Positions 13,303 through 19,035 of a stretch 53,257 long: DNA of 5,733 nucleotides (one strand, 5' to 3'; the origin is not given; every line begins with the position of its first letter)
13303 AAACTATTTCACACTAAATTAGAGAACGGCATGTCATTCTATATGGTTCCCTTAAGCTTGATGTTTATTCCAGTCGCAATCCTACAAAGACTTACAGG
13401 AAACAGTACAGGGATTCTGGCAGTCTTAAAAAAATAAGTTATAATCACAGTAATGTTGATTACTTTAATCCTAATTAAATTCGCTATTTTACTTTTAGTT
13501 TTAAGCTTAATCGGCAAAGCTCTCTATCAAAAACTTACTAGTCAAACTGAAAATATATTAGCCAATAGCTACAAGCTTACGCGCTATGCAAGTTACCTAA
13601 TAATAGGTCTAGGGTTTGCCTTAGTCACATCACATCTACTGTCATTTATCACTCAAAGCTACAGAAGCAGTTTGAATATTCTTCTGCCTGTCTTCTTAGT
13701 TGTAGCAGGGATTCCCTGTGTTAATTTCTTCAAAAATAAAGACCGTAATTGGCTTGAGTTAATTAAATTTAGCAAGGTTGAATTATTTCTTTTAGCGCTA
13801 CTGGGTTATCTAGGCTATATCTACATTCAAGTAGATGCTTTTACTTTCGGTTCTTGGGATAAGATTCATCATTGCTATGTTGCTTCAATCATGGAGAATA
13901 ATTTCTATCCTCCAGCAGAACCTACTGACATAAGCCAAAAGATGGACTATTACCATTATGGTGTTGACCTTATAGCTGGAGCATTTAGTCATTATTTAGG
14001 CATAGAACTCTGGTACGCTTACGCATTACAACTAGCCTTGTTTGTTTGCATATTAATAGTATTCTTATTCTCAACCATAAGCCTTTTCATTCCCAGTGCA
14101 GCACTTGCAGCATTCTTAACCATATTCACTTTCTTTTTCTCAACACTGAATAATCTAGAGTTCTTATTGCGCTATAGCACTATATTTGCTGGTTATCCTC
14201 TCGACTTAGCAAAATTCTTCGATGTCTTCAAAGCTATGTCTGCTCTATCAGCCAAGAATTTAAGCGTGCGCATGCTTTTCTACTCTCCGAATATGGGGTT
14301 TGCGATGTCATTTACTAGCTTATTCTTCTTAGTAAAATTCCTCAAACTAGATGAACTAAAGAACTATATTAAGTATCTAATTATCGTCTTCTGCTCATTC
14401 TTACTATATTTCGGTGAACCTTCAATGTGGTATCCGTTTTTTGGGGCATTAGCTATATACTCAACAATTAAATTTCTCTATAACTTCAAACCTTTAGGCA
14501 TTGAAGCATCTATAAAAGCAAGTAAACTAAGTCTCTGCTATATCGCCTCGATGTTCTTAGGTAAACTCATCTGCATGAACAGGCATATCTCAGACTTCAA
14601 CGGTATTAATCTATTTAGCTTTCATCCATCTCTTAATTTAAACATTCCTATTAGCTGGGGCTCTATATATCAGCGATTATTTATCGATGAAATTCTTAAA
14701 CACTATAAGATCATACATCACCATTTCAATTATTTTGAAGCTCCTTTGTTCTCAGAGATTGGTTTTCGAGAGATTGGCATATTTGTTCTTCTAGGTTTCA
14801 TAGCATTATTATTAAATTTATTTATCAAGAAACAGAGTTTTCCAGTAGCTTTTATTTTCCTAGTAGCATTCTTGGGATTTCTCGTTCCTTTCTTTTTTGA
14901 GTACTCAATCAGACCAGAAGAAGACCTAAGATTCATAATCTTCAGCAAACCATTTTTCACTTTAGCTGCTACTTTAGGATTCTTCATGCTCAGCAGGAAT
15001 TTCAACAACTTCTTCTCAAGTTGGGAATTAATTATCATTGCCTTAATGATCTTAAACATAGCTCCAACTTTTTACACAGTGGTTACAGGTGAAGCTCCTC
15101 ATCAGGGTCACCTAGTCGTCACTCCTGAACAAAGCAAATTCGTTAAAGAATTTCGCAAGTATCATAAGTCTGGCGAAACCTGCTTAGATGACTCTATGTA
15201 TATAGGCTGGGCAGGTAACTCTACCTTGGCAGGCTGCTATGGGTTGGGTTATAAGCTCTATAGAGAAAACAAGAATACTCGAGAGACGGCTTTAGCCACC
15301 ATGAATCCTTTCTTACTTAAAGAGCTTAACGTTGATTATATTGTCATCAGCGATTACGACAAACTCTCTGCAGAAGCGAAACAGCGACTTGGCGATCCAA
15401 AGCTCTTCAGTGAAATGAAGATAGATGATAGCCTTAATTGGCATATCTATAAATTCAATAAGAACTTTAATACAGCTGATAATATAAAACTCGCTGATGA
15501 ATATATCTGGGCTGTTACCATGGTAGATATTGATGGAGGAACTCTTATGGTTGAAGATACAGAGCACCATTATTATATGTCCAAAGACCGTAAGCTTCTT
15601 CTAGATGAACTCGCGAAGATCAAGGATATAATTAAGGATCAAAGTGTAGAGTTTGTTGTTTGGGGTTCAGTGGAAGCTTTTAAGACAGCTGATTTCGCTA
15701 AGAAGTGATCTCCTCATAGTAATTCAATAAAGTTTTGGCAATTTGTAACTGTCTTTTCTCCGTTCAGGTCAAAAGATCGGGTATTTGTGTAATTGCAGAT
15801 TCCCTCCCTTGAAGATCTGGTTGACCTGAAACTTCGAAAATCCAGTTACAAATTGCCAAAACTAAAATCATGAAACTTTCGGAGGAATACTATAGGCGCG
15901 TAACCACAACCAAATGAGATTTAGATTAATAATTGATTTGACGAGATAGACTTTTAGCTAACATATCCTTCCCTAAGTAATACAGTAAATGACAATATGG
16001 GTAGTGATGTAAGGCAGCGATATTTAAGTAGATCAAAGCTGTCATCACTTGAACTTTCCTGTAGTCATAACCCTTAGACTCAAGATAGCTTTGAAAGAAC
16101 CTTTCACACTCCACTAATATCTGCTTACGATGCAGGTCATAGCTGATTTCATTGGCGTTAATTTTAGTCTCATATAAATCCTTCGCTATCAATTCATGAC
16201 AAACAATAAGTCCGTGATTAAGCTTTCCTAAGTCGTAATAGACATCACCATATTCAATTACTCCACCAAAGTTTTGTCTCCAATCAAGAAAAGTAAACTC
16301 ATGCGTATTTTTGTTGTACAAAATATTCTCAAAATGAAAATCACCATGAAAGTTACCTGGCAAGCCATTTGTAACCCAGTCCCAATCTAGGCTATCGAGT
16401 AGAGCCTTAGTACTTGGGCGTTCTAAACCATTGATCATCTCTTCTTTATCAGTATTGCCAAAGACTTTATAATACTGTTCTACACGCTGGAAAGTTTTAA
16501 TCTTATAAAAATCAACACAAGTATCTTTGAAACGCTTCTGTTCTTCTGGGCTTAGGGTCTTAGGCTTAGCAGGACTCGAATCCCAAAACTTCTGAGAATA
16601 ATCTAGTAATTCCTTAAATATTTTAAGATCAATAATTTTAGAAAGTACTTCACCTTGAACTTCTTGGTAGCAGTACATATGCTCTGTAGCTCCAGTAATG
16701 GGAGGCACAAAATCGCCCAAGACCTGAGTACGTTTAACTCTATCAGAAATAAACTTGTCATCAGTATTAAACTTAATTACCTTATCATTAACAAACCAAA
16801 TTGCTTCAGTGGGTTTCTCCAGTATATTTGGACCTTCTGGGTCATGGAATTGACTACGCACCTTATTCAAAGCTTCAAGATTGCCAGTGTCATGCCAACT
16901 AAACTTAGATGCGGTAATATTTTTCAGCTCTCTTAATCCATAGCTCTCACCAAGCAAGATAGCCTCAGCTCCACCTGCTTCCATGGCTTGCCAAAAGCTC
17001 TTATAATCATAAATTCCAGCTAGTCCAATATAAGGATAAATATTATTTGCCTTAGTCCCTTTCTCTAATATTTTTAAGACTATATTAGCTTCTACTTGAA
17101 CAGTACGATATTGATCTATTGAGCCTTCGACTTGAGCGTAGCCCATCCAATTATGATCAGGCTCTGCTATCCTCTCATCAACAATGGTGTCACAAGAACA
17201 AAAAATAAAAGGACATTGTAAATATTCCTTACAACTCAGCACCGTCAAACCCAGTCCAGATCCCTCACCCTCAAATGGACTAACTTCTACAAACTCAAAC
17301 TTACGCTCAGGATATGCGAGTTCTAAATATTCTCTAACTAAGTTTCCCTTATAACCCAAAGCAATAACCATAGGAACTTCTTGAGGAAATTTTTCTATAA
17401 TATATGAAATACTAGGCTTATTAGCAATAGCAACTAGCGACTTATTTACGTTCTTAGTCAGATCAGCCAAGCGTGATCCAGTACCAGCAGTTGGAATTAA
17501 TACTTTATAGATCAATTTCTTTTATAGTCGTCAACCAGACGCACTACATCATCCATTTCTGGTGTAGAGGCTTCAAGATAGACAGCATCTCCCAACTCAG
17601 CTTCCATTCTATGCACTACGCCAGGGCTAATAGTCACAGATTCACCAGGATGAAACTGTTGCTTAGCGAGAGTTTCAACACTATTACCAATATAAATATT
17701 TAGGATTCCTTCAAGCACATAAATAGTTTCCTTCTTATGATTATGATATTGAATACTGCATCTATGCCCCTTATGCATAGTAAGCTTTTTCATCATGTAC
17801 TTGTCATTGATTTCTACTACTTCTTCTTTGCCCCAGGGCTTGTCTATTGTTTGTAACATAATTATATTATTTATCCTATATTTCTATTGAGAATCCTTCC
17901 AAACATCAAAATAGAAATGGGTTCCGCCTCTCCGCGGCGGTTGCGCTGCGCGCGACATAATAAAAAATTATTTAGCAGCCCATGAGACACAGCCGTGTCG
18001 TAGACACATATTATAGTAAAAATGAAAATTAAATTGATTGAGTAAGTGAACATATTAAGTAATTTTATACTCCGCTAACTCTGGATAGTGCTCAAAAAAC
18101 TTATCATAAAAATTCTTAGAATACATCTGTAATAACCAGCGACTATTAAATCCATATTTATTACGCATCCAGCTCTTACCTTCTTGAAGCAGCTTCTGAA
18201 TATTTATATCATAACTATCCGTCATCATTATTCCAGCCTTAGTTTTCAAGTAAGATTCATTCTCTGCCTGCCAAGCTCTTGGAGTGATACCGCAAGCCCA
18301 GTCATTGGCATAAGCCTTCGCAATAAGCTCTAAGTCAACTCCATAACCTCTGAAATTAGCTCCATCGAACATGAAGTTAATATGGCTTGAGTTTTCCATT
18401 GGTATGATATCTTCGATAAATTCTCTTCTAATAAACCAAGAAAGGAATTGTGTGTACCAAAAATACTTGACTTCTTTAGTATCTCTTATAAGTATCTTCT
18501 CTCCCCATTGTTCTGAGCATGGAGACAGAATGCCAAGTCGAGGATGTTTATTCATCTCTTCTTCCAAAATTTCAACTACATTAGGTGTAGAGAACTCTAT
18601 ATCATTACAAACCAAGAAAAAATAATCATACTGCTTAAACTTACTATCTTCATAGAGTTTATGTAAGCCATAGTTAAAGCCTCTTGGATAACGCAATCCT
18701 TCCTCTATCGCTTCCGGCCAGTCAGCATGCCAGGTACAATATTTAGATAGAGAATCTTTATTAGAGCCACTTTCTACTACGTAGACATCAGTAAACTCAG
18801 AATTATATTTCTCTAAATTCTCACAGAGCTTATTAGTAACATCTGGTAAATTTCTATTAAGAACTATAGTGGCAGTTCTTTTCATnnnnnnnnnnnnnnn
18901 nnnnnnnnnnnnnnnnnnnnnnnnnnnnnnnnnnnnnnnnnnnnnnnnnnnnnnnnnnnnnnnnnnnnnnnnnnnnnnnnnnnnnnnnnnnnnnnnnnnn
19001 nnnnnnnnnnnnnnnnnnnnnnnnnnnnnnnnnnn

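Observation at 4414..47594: Arn-like lipid-carrier sugar pathway combined with five GT-C-like membrane proteins and no recognisable Wzx/Wzy/ABC/initiating transferase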

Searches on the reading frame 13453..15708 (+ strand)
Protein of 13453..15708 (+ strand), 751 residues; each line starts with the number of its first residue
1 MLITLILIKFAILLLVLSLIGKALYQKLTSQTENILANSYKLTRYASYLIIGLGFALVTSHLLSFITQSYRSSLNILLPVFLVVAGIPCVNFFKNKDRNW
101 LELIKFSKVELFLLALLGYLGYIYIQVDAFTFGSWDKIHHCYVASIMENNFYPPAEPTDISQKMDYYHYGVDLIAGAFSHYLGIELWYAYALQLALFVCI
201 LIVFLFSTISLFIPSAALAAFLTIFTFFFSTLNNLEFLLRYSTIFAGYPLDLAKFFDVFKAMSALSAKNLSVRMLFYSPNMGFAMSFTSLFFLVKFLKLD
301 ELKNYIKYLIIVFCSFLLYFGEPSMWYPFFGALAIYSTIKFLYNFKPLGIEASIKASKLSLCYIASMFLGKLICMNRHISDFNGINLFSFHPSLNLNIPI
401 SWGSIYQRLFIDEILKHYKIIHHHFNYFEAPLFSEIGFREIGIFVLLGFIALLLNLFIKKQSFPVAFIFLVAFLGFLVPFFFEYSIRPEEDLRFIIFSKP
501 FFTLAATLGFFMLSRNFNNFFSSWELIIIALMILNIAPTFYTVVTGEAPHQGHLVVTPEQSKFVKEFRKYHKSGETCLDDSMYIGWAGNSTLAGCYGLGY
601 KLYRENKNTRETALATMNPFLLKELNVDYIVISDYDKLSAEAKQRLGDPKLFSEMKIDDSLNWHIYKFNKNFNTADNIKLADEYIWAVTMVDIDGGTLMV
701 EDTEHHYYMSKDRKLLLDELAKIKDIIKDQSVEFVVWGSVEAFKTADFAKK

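Call 3: search_protein_families(library=pfam, proteins=[window:13453-15708:+], max_evalue=0.01)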
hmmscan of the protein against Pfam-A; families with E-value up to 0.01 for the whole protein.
window:13453-15708:+ (751 aa): 0 families

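Call 10: search_protein_families(library=ncbifam, proteins=[window:13453-15708:+], max_evalue=0.01)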
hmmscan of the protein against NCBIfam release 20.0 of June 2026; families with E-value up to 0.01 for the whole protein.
window:13453-15708:+ (751 aa): 0 families

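Call 14: find_homologous_proteins(query=window:13453-15708:+, max_evalue=0.001)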
Query window:13453-15708:+ (751 aa): 1 proteins with E <= 0.001 among 8000 candidates.
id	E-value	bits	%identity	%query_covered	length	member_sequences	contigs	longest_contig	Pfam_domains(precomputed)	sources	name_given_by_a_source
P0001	0.0e+0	1675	100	100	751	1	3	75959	-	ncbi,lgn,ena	-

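Call 39: search_protein_representatives(alignment_id=A1)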
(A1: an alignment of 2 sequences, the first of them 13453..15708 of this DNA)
Query: 2 sequences, 782 profile positions. Proteins with E-value up to 0.001 (for the whole library): 88; up to 1e-10: 60; up to 1e-30: 53. The best 88 are listed.
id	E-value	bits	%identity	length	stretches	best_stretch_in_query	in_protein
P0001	0.0e+00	1397.8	-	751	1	1-782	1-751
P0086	0.0e+00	1067.0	-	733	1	1-776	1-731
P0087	1.5e-154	533.0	-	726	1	46-778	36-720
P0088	2.6e-148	512.4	-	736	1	17-781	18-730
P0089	1.2e-147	510.1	-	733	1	6-775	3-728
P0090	1.1e-141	490.4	-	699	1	46-776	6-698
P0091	1.6e-136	473.4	-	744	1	12-776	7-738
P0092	2.3e-135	469.5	-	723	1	47-775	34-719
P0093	1.2e-134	467.1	-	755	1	6-771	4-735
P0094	7.0e-134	464.6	-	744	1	46-774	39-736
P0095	6.8e-132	458.1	-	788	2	367-775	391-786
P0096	4.2e-131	455.4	-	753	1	5-776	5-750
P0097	5.5e-130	451.8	-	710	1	18-773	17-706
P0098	1.1e-128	447.5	-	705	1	43-775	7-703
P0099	9.2e-128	444.4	-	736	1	41-774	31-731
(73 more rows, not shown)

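Call 43: search_protein_families(library=pfam, alignment_id=A3, max_evalue=0.01)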
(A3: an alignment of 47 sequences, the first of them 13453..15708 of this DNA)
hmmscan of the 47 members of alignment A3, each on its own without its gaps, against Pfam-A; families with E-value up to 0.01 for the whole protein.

A. member 1, window:13453-15708:+ (751 aa): 0 families

B. families by the number of members that match (of 47 scanned): 5 families
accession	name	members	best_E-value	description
PF10312.14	Cactin_mid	2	0.0049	Conserved mid region of cactin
PF23529.1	Microp_apicomplexa_16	1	0.00027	Apicomplexa microprotein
PF11992.13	TgpA_N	1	0.00075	TgpA N-terminal domain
PF07695.17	7TMR-DISM_7TM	1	0.00098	7TM diverse intracellular signalling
PF06796.16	NapE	1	0.0023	Periplasmic nitrate reductase protein NapE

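Call 49: predict_structure(alignment_id=A3)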
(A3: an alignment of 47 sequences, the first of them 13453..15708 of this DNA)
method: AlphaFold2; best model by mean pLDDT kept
length: 751 residues; sequences in the alignment: 47
mean_pLDDT: 91.4   pTM: 0.93
mean pLDDT of the five models: 91.4, 90.6, 90.7, 90.1, 89.6
residues with pLDDT >= 90: 543; 70-90: 186; 50-70: 22; < 50: 0
segments of 3 or more residues with pLDDT < 50: none
pLDDT, mean of each block of 10 residues (from residue 1): 92 96 82 70 96 98 98 97 92 80 88 97 95 92 97 94 90 98 97 98 97 93 96 90 77 88 86 95 98 87 87 97 96 93 87 88 96 90 89 92 75 88 83 93 96 90 86 97 91 95 95 79 82 93 80 86 96 97 92 93 87 97 97 97 98 96 97 95 95 86 92 95 92 92 88 62
secondary structure, 60 per line:
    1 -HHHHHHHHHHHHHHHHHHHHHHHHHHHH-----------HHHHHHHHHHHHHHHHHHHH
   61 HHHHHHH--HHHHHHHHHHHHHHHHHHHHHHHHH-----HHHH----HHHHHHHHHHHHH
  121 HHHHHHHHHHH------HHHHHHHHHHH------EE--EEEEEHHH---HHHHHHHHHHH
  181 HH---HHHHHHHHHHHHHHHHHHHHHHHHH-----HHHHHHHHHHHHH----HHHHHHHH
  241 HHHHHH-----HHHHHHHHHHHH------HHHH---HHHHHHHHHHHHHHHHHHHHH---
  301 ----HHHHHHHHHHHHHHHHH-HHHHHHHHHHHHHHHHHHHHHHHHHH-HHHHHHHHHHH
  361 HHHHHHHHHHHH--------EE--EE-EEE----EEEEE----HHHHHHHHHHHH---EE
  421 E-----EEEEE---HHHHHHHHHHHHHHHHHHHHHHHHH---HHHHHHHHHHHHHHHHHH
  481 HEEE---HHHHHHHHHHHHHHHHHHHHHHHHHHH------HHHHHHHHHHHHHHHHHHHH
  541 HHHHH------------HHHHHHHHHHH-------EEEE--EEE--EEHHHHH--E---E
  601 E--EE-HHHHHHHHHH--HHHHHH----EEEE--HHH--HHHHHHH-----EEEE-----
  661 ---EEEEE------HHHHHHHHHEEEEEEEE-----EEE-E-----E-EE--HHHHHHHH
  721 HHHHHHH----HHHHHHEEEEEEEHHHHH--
elements in order (helices of 4 or more, strands of 3 or more residues): H2-29 H41-67 H70-94 H100-103 H108-131 H138-148 E159-163 H170-182 H186-210 H216-228 H233-246 H252-263 H270-273 H277-297 H305-321 H323-348 H350-372 E388-390 E395-399 H404-415 E419-421 E427-431 H435-459 H463-481 E482-484 H488-514 H521-545 H558-568 E576-579 E582-584 H589-593 H607-616 H619-624 E629-632 H640-646 E652-655 E664-668 H675-683 E684-691 E697-699 H713-727 H732-737 E738-744 H745-749

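Call 52: fold_search(model_id=the predicted structure, library=pdb)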
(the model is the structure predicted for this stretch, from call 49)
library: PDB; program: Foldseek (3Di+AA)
matches with E <= 10: 175; with E <= 0.001: 13
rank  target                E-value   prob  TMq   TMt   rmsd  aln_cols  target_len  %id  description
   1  7zli_A                1.1e-05  1.00  0.38  0.42  12.3       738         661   11  Cryo-EM structure of C-mannosyltransferase CeDPY19, in complex with Dol25-P-Man and bound to CMT2-Fab and anti-Fab nan (released 2023-01-11)
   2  8if8_C                1.1e-05  1.00  0.42  0.50  15.4       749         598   12  Arabinosyltransferase AftA (released 2023-05-31)
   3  7zlg_A                2.4e-05  1.00  0.37  0.41  11.8       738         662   11  Cryo-EM structure of C-mannosyltransferase CeDPY19, in complex with acceptor peptide and bound to CMT2-Fab and anti-Fa (released 2023-01-11)
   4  8agc_A                3.9e-05  1.00  0.38  0.40  10.9       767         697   10  Structure of yeast oligosaccharylransferase complex with lipid-linked oligosaccharide and non-acceptor peptide bound (released 2022-12-07)
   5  8pn9_A                4.1e-05  1.00  0.39  0.43  13.9       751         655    9  Structure of human oligosaccharyltransferase OST-A complex bound to NGI-1 (released 2024-05-08)
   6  7e9s_A                4.2e-05  1.00  0.35  0.32  15.8       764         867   10  Archaeal oligosaccharyltransferase AglB from Archaeoglobus fulgidus in complex with an inhibitory peptide and a dolich (released 2021-09-08)
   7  8b6l_I                4.8e-05  1.00  0.37  0.40  11.0       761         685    9  Subtomogram average of the human Sec61-TRAP-OSTA-translocon (released 2022-12-07)
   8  8if8_B                5.5e-05  1.00  0.41  0.48  15.7       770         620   12  Arabinosyltransferase AftA (released 2023-05-31)
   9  5ogl_A                8.3e-05  1.00  0.40  0.42   9.2       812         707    9  Structure of bacterial oligosaccharyltransferase PglB in complex with an acceptor peptide and an lipid-linked oligosac (released 2017-10-25)
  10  9n9j_I                1.0e-04  1.00  0.37  0.40  11.8       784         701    9  Structure of a GRP94 folding intermediate engaged with a CCDC134- and FKBP11-bound secretory translocon (released 2025-11-19)
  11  6s7t_A                1.2e-04  1.00  0.33  0.34  14.9       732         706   12  Cryo-EM structure of human oligosaccharyltransferase complex OST-B (released 2019-12-18)
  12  6gxc_A                1.3e-04  1.00  0.37  0.39  10.9       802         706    9  Bacterial oligosaccharyltransferase PglB in complex with an inhibitory peptide and a reactive lipid-linked oligosaccha (released 2018-11-14)
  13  3waj                  9.6e-04  1.00  0.34  0.33  15.6       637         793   11  Crystal structure of the Archaeoglobus fulgidus oligosaccharyltransferase (O29867_ARCFU) complex with Zn and sulfate (released 2013-10-30)
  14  9kqf_A                2.1e-01  0.18  0.11  0.17  21.5       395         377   13  Cryo-EM structure of PSS1 in the absence of calcium or L-serine (released 2025-04-02)
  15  6hcl_B                5.2e-01  0.09  0.10  0.17  19.2       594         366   11  Crystal structure of a MFS transporter with Ligand at 2.69 Angstroem resolution (released 2019-07-03)
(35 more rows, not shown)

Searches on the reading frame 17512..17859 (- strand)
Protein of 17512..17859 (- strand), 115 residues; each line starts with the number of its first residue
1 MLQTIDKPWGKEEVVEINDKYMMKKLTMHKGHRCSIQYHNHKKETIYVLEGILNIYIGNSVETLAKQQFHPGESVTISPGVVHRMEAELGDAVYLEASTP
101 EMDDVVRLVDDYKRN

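Call 4: search_protein_families(library=pfam, proteins=[window:17512-17859:-], max_evalue=0.01)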
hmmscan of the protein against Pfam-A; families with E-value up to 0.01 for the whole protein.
window:17512-17859:- (115 aa): 5 families
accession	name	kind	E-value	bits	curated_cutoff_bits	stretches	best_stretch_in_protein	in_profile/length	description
PF01050.24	MannoseP_isomer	-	4.7e-12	46.6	23.6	1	3-87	10-89/116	Mannose-6-phosphate isomerase C-terminal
PF07883.17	Cupin_2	-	3.4e-09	36.7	27.2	1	27-88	4-59/70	Cupin domain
PF07385.18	Lyx_isomer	-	2.9e-05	23.8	20.8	1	66-101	155-190/222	D-lyxose isomerase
PF00190.28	Cupin_1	-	0.00047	20.2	22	1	29-88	41-102/151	Cupin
PF07732.21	Cu-oxidase_3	-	0.0095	16.4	21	0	11-48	13-51/119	Multicopper oxidase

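Call 26: search_protein_families(library=ncbifam, proteins=[window:17512-17859:-], max_evalue=0.001)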
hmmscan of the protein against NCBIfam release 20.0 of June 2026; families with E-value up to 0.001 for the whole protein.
window:17512-17859:- (115 aa): 2 families
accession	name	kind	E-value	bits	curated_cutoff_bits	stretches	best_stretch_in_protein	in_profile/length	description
TIGR01479.1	GMP_PMI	equivalog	1.2e-11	44.2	372.95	1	4-114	358-467/467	mannose-1-phosphate guanylyltransferase/mannose-6-phosphate isomerase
NF012004.0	PRK15460.1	equivalog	1.2e-10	40.7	859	1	4-114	368-477/478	mannose-1-phosphate guanyltransferase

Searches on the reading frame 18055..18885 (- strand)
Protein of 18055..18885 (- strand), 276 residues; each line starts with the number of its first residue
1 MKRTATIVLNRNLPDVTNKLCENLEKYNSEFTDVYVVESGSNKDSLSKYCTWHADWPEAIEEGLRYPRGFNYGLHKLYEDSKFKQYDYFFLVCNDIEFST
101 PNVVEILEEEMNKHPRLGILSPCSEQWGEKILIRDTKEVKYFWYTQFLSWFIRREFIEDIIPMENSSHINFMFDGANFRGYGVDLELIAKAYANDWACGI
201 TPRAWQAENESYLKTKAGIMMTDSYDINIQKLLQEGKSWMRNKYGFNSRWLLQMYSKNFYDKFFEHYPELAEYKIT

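Call 4: search_protein_families(library=pfam, proteins=[window:18055-18885:-], max_evalue=0.01)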
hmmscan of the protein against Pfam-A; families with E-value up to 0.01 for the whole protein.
window:18055-18885:- (276 aa): 0 families

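Call 10: search_protein_families(library=ncbifam, proteins=[window:18055-18885:-], max_evalue=0.01)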
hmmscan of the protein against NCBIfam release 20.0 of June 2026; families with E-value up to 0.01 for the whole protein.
window:18055-18885:- (276 aa): 0 families
